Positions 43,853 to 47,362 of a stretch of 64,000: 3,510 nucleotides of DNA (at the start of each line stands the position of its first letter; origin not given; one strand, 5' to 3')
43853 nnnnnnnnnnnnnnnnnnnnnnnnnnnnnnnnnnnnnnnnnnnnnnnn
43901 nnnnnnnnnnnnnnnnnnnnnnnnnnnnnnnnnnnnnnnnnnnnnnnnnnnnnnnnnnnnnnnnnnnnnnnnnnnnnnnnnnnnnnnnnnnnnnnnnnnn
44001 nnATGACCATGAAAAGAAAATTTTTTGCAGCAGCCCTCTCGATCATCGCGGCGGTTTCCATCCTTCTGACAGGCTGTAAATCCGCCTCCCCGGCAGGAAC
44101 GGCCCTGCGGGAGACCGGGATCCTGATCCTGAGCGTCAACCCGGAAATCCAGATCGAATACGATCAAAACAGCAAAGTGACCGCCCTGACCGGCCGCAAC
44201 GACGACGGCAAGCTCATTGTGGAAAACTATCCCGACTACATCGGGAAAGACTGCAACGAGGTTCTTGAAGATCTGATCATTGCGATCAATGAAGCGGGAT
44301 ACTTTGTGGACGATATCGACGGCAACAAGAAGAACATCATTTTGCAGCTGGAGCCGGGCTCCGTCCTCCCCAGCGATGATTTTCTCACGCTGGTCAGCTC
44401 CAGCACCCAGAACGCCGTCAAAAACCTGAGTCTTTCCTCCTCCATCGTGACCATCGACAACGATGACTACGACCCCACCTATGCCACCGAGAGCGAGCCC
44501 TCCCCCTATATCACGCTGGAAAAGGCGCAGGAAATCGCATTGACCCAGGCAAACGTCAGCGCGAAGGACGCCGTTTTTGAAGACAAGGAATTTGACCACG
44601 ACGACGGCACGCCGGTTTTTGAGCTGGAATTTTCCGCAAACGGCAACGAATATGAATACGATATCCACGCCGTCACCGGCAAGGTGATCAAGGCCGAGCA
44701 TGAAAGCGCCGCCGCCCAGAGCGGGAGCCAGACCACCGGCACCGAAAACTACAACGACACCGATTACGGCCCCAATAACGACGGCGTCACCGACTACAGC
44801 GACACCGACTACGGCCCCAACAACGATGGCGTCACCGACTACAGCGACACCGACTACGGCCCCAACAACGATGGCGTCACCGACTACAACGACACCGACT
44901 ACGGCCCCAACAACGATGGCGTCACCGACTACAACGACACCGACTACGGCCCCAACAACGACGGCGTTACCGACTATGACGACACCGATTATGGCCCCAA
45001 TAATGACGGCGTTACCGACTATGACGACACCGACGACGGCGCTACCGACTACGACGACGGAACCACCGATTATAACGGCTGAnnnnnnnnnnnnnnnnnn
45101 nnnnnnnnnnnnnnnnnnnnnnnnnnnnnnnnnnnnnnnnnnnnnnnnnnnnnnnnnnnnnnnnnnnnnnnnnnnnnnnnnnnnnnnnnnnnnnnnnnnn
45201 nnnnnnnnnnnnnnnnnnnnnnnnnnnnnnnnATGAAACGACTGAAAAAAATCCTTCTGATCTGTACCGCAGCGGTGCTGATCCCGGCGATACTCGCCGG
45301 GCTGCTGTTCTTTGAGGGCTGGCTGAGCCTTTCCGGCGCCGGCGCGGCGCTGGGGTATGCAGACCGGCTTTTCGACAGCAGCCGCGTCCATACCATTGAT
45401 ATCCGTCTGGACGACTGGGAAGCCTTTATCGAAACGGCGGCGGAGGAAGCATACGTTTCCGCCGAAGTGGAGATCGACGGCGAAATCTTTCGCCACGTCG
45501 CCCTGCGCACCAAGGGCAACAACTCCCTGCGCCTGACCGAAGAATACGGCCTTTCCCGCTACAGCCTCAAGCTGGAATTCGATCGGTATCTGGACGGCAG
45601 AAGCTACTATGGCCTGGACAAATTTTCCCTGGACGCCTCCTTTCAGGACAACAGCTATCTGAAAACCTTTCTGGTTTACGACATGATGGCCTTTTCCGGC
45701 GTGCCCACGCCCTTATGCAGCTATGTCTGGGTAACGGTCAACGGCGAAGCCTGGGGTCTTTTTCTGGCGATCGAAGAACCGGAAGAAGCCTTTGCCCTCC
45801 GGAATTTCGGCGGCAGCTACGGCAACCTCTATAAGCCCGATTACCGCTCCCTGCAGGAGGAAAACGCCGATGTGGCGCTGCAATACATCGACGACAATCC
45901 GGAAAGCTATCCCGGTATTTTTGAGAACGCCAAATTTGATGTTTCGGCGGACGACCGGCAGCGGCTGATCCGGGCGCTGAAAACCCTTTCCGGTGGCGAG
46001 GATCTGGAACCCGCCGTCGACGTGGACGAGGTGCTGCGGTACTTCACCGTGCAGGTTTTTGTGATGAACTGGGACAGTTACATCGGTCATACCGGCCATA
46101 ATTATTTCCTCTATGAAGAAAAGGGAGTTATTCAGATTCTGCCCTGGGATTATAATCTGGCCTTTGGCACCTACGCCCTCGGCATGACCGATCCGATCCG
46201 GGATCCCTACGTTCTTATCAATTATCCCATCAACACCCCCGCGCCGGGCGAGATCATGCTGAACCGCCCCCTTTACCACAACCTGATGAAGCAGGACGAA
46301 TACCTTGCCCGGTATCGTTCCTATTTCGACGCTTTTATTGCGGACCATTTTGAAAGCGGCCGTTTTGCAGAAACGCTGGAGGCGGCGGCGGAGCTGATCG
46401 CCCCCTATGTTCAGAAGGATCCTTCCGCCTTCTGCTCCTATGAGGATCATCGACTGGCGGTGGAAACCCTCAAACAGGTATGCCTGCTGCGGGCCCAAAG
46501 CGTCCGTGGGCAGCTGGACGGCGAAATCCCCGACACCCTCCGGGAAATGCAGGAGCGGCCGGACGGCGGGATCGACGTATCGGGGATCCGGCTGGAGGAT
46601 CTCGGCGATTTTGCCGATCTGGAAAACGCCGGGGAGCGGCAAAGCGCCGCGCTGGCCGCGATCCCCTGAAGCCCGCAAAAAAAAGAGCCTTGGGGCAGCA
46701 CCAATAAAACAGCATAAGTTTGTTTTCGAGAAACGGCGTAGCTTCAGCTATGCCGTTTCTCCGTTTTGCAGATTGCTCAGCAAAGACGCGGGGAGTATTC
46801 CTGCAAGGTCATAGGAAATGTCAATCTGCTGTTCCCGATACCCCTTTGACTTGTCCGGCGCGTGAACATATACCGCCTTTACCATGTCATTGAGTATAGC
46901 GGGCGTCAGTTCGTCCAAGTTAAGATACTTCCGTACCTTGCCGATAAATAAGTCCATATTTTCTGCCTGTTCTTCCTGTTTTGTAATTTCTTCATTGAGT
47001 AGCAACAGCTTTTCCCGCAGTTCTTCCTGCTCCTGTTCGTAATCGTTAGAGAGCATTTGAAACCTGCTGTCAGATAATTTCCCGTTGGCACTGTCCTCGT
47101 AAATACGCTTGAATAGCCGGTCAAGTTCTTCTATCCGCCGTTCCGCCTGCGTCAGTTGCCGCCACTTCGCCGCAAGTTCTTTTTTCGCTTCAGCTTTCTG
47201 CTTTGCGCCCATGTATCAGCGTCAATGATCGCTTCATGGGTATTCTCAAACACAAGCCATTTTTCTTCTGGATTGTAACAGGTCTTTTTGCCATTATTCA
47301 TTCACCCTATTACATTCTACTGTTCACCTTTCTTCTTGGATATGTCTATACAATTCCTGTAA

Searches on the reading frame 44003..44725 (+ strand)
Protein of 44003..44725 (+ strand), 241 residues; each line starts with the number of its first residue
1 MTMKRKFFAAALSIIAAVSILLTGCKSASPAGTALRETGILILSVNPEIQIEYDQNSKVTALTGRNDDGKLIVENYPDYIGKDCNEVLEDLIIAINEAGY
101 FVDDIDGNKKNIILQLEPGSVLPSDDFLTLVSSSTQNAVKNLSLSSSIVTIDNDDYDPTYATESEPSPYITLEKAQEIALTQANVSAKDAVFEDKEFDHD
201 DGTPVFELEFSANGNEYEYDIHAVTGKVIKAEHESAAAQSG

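Call 19: find_homologous_proteins(query=window:44003-44725:+, max_evalue=0.001)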
Query seq(241 aa) (241 aa): 337 proteins with E <= 0.001 among 1170 candidates; the best 120 are listed.
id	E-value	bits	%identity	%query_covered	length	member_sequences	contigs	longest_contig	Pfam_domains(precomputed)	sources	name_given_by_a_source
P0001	1.2e-148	511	99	100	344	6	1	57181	PF23750.2,PF03413.26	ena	-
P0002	5.1e-119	414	67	97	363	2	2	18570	PF23750.2,PF03413.26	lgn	-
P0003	1.6e-115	402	76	100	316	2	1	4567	PF23750.2,PF03413.26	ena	-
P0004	7.2e-115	400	76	100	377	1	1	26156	PF23750.2,PF03413.26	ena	-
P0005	8.2e-115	400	76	100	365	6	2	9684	PF23750.2,PF03413.26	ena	-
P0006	8.4e-115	400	76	98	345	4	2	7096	PF23750.2,PF03413.26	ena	-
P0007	1.8e-114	399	75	100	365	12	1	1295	PF23750.2,PF03413.26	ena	-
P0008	1.8e-114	399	75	100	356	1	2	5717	PF23750.2,PF03413.26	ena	-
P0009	2.2e-114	399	57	96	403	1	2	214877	PF27100.1,PF23750.2,PF03413.26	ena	-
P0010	2.6e-114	398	75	99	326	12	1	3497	PF23750.2,PF03413.26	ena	-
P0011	2.8e-114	398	76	100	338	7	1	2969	PF23750.2,PF03413.26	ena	-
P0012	7.3e-114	397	75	100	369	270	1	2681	PF23750.2,PF03413.26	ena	-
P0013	8.0e-114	397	74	100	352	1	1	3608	PF23750.2,PF03413.26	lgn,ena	-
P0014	1.4e-113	396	76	100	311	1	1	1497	PF23750.2,PF03413.26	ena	-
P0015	1.7e-113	396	73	100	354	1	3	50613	PF23750.2,PF03413.26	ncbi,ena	-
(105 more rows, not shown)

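Call 47: search_dna_similar(query=window:44003-44725:+, collection=plasmids, mode=protein, max_rows=15)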
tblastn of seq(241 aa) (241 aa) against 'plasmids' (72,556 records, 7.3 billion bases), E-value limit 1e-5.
Records with a match: 2; places in all: 2; records where one place covers at least 80% of the query: 0.
Best place of each record, by identity: <60% 2.
By first word of the organism name: Pusillibacter 1; Vescimonas 1.
By predicted mobility (MOB-suite, as given by PLSDB): conjugative 1; non-mobilizable 1.
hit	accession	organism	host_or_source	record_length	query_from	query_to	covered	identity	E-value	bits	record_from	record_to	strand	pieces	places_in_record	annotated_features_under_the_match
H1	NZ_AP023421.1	Pusillibacter faecalis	Homo sapiens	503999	51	238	78%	26.6%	6e-8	60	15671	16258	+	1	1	stalk domain-containing protein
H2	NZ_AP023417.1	Vescimonas fastidiosa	Homo sapiens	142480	145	234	37%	36.7%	1e-6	56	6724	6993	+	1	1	PepSY domain-containing protein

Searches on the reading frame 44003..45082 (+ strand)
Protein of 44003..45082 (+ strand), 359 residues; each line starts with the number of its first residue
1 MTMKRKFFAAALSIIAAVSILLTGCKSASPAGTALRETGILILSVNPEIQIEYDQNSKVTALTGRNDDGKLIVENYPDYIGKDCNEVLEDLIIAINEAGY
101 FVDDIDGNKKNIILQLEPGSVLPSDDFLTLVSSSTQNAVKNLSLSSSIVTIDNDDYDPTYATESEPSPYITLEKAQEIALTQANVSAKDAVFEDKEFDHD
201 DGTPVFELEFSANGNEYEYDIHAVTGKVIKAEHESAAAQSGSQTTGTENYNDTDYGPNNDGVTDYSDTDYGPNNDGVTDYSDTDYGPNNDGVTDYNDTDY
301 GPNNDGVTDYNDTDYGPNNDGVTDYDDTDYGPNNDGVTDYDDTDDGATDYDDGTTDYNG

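Call 6: search_protein_families(library=pfam, proteins=[window:44003-45082:+], max_evalue=0.1)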
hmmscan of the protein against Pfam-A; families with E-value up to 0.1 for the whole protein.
window:44003-45082:+ (359 aa): 3 families
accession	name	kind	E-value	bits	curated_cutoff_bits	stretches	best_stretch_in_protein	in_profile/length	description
PF23750.1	RsgI_M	-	2e-12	48.3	25.3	1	43-155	6-112/133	Anti-sigma factor RsgI-like central domain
PF03413.25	PepSY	-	4.7e-12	46.5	24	1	170-232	2-60/60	Peptidase propeptide and YPEB domain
PF13670.12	PepSY_2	-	0.0073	16.7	24.3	1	173-231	24-82/83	Peptidase propeptide and YPEB domain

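Call 7: search_protein_families(library=ncbifam, proteins=[window:44003-45082:+], max_evalue=0.1)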
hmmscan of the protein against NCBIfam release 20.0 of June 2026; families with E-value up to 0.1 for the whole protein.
window:44003-45082:+ (359 aa): 0 families

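Call 12: search_solved_structures(query=window:44003-45082:+, max_evalue=1, show_alignments=2)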
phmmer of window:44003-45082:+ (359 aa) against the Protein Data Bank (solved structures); distinct sequences matched with E-value up to 1: 2.
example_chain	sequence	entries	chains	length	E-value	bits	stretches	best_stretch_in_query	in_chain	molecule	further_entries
8t9n_A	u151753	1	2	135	0.0033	20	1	44-101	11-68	Anti-sigma-I factor RsgI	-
9vy3_A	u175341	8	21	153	0.0069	18.9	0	182-238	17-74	Propeptide, PepSY amd peptidase M4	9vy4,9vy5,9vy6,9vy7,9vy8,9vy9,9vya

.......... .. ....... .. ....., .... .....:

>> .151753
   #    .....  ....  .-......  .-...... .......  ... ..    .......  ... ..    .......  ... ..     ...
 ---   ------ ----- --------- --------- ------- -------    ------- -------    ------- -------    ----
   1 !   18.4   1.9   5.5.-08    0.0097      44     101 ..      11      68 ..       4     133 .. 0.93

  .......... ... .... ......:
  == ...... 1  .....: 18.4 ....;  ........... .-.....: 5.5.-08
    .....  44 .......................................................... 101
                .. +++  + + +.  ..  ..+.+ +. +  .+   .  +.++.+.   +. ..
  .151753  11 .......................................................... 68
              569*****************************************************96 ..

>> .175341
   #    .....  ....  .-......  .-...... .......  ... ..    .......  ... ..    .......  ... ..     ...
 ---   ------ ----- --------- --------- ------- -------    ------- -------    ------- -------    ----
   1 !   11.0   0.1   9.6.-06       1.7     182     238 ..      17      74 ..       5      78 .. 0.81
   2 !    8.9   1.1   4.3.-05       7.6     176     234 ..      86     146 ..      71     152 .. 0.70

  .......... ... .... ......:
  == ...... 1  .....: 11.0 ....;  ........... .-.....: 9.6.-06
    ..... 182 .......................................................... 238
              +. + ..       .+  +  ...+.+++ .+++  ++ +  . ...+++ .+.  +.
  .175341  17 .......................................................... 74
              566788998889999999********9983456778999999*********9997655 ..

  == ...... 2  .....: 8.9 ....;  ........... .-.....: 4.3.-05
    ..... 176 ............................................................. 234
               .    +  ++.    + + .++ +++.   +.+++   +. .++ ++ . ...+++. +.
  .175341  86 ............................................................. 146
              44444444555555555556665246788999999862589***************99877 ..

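Call 22: find_related_loci(query=A1, collection=genome_contigs, flank=6000)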
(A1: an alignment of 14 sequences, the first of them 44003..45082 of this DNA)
Query A1 (359 aa) in genome_contigs; peptide patterns used: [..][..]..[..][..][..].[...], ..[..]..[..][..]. (x = any residue, [..] = any of these).
599 stretches matched a pattern (row limit reached: there are more); 507 encode a relative of the query (tblastn E <= 1e-3); the best 80 are kept; 80 distinct loci.
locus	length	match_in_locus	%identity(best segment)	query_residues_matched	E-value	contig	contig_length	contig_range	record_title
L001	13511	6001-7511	79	1-358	0e+0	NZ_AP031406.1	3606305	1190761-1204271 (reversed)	Owariibacterium komagatae strain 13GAM1G chromosome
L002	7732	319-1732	76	1-358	1e-179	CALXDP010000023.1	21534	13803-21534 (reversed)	MAG: uncultured Oscillospiraceae bacterium isolate BRZ_LG__bin8 genome assembly, contig: BRZ_LG__NODE_2402_length_21534_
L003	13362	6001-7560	76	1-357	6e-179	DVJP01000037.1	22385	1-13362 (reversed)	MAG TPA_asm: Candidatus Merdivicinus excrementipullorum isolate CHK199-13235 CHK199__C145451_L22385_ERR3414594, whole ge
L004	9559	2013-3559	78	1-358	4e-179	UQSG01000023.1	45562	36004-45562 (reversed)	uncultured Clostridium sp. isolate UMGS593 genome assembly, contig: NODE_672_length_45562_cov_8.431582, whole genome sho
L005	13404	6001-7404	78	1-348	3e-178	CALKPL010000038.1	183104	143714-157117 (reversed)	MAG TPA_asm: uncultured Clostridia bacterium isolate ERR912096_bin.105_CONCOCT_v1.1_MAG genome assembly, contig: ERZ8273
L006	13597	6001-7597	79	1-358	2e-174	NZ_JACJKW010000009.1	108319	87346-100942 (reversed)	Intestinimonas butyriciproducens strain An565 An565_contig-110_8, whole genome shotgun sequence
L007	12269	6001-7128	73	1-359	1e-173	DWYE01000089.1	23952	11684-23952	MAG TPA_asm: Candidatus Anaeromassilibacillus stercoravium isolate ChiSjej5B23-4625 ChiSjej5B23M5__C118692_L23952_SAMN08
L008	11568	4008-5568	77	1-357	3e-172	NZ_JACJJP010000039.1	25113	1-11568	Gemmiger formicilis strain An812 An812_NODE_39_length_25113_cov_25.296811_pilon, whole genome shotgun sequence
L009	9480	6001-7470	76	1-352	6e-172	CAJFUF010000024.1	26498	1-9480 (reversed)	Candidatus Schneewindia gallinarum isolate Coassembly_mag_388 genome assembly, contig: MAGpy_11413_min2k_bin_388_fak87_1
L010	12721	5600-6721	71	1-357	6e-172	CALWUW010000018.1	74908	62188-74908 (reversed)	MAG: uncultured Clostridia bacterium isolate E14__bin44 genome assembly, contig: E14__k127_797416, whole genome shotgun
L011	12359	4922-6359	75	1-357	5e-166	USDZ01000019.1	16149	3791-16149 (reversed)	uncultured Ruminococcaceae bacterium isolate UMGS1623 genome assembly, contig: NODE_1794_length_16149_cov_6.574251, whol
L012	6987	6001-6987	74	1-327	1e-162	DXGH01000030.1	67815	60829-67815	MAG TPA_asm: Candidatus Acetatifactor stercoripullorum isolate CHK195-6426 CHK195__C117394_L67815_SAMEA5754839, whole ge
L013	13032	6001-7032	71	1-352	3e-160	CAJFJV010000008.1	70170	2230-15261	uncultured Ruminococcaceae bacterium isolate Chicken_20_mag_175 genome assembly, contig: MAGpy_11413_20_idba_bin_175_fas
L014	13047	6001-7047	70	1-357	6e-160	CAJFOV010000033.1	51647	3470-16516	Candidatus Aristotella avistercoris isolate Coassembly_mag_500 genome assembly, contig: MAGpy_11413_min2k_bin_500_fak87_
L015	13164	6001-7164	69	1-357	1e-156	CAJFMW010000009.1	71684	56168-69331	uncultured Eisenbergiella sp. isolate Chicken_7_mag_62 genome assembly, contig: MAGpy_11413_7_idba_bin_62_fascaffold_140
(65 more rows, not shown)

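Call 38: predict_structure(alignment_id=A1)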
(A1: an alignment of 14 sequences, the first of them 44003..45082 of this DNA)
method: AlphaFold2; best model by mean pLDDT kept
length: 359 residues; sequences in the alignment: 14
mean_pLDDT: 61.7   pTM: 0.39
mean pLDDT of the five models: 61.7, 60.7, 59.7, 59.1, 56.4
residues with pLDDT >= 90: 51; 70-90: 126; 50-70: 19; < 50: 163
segments of 3 or more residues with pLDDT < 50: 1-5, 7-34, 104-108, 145-147, 238-359
pLDDT, mean of each block of 10 residues (from residue 1): 39 40 36 62 82 92 87 84 91 78 51 80 86 79 58 86 88 91 84 91 91 88 85 63 28 32 32 34 32 33 39 33 33 38 35 37
secondary structure, 60 per line:
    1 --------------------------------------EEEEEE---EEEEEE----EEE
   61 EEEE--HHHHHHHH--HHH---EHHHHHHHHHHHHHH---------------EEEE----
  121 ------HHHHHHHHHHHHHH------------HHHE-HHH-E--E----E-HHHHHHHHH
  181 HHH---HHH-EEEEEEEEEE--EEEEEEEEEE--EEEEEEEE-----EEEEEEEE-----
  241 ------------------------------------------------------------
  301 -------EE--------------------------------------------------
elements in order: E39-44 E48-53 E58-64 H67-74 H84-97 E113-116 H127-140 H172-183 E191-200 E203-212 E215-222 E228-235

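Call 45: fold_search(model_id=the predicted structure, library=pdb)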
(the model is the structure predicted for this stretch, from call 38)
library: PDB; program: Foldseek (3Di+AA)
matches with E <= 10: 573; with E <= 0.001: 2
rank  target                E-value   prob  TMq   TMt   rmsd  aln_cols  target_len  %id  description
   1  8t9n_B                9.6e-05  1.00  0.21  0.63   5.0       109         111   19  Bacillus subtilis RsgI GGG mutant (released 2023-09-20)
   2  8t9n_A                8.4e-04  1.00  0.23  0.57   3.2       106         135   20  Bacillus subtilis RsgI GGG mutant (released 2023-09-20)
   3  4exr                  3.4e-03  0.99  0.17  0.38  15.4       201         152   13  Crystal structure of a putative lipoprotein (CD1622) from Clostridium difficile 630 at 1.85 A resolution (released 2012-06-27)
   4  5boi                  3.6e-02  0.33  0.14  0.22  17.6       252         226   13  Bacillus megaterium YpeB C-terminal domain (released 2015-08-12)
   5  4xuu_C                4.7e-01  0.51  0.11  0.23   4.3        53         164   21  The hSac2 domain from human phosphoinositide phosphatase Sac2 (released 2015-02-25)
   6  5kph_MODEL_1_A        4.7e-01  0.41  0.13  0.42   8.7        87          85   16  Solution NMR Structure of Denovo Beta Sheet Design Protein, Northeast Structural Genomics Consortium (NESG) Ta (released 2016-09-28)
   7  8xie_A                5.6e-01  0.09  0.07  0.10  14.1        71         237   15  Archaeal exosome complex (Rrp4-Rrp41-Rrp42) (released 2024-10-30)
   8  4v7q_AC               5.6e-01  0.04  0.10  0.09  18.4       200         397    9  Atomic model of an infectious rotavirus particle (released 2014-07-09)
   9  3kz4_C                6.0e-01  0.04  0.10  0.09  18.5       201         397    9  Crystal Structure of the Rotavirus Double Layered Particle (released 2010-03-02)
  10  5u35_B                6.7e-01  0.08  0.11  0.24  17.2       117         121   14  Crystal structure of a de novo designed protein with curved beta-sheet (released 2017-01-25)
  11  9iq7_B                7.1e-01  0.10  0.12  0.24  13.3       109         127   15  SacM-homologous of AkaM (released 2025-07-16)
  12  2a22_B                8.5e-01  0.23  0.08  0.14   3.4        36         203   22  Structure of Vacuolar Protein Sorting 29 from Cryptosporidium Parvum (released 2005-08-16)
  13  9hcd_P                8.5e-01  0.16  0.13  0.27  11.3       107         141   10  Mouse mitoribosome large subunit assembly intermediate (with uL16m) bound to MRM3-dimer, DDX28 and the MALSU-L0R8F8-mt (released 2025-06-11)
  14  9yi7_A                9.6e-01  0.08  0.10  0.17  11.2        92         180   11  Cryo-EM structure of yeast Mgm101 bound to duplex DNA annealing intermediate (released 2025-11-05)
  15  7s5n_C                9.6e-01  0.03  0.09  0.16  14.7       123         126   10  Crystal Structure of a Putative uncharacterized protein from Mycobacterium marinum (released 2021-09-22)
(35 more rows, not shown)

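Call 72: search_protein_families(library=pfam, proteins=[L001:7570-8250:+, L001:8275-8946:+], max_evalue=0.01)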
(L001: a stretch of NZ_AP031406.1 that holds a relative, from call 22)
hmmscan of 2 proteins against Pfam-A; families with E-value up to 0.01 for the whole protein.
L001:7570-8250:+ (226 aa): 1 family
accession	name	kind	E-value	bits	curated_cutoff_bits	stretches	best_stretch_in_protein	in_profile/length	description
PF09359.15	VTC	-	7.1e-34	117.8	23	1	6-221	2-229/235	VTC domain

L001:8275-8946:+ (223 aa): 1 family
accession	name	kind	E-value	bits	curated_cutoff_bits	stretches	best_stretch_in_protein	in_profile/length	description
PF16316.10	DUF4956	-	1e-11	45.3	30.6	1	36-154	8-127/169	Domain of unknown function (DUF4956)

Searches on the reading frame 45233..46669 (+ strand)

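Call 6: search_protein_families(library=pfam, proteins=[window:45233-46669:+], max_evalue=0.1)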
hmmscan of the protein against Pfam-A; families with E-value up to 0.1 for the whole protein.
window:45233-46669:+ (478 aa): 1 family
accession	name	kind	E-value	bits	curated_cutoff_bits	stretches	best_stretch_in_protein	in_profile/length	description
PF08757.17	CotH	-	3.8e-56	191.4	23.8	1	92-423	2-321/322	CotH kinase protein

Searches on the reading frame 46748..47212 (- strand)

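Call 72: search_protein_families(library=pfam, proteins=[window:46748-47212:-], max_evalue=0.01)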
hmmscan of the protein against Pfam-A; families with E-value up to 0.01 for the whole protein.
window:46748-47212:- (154 aa): 1 family
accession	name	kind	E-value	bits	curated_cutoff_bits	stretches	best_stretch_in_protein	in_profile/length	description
PF14287.11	DUF4368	-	3.7e-21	75.5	25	1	75-139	1-65/67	Domain of unknown function (DUF4368)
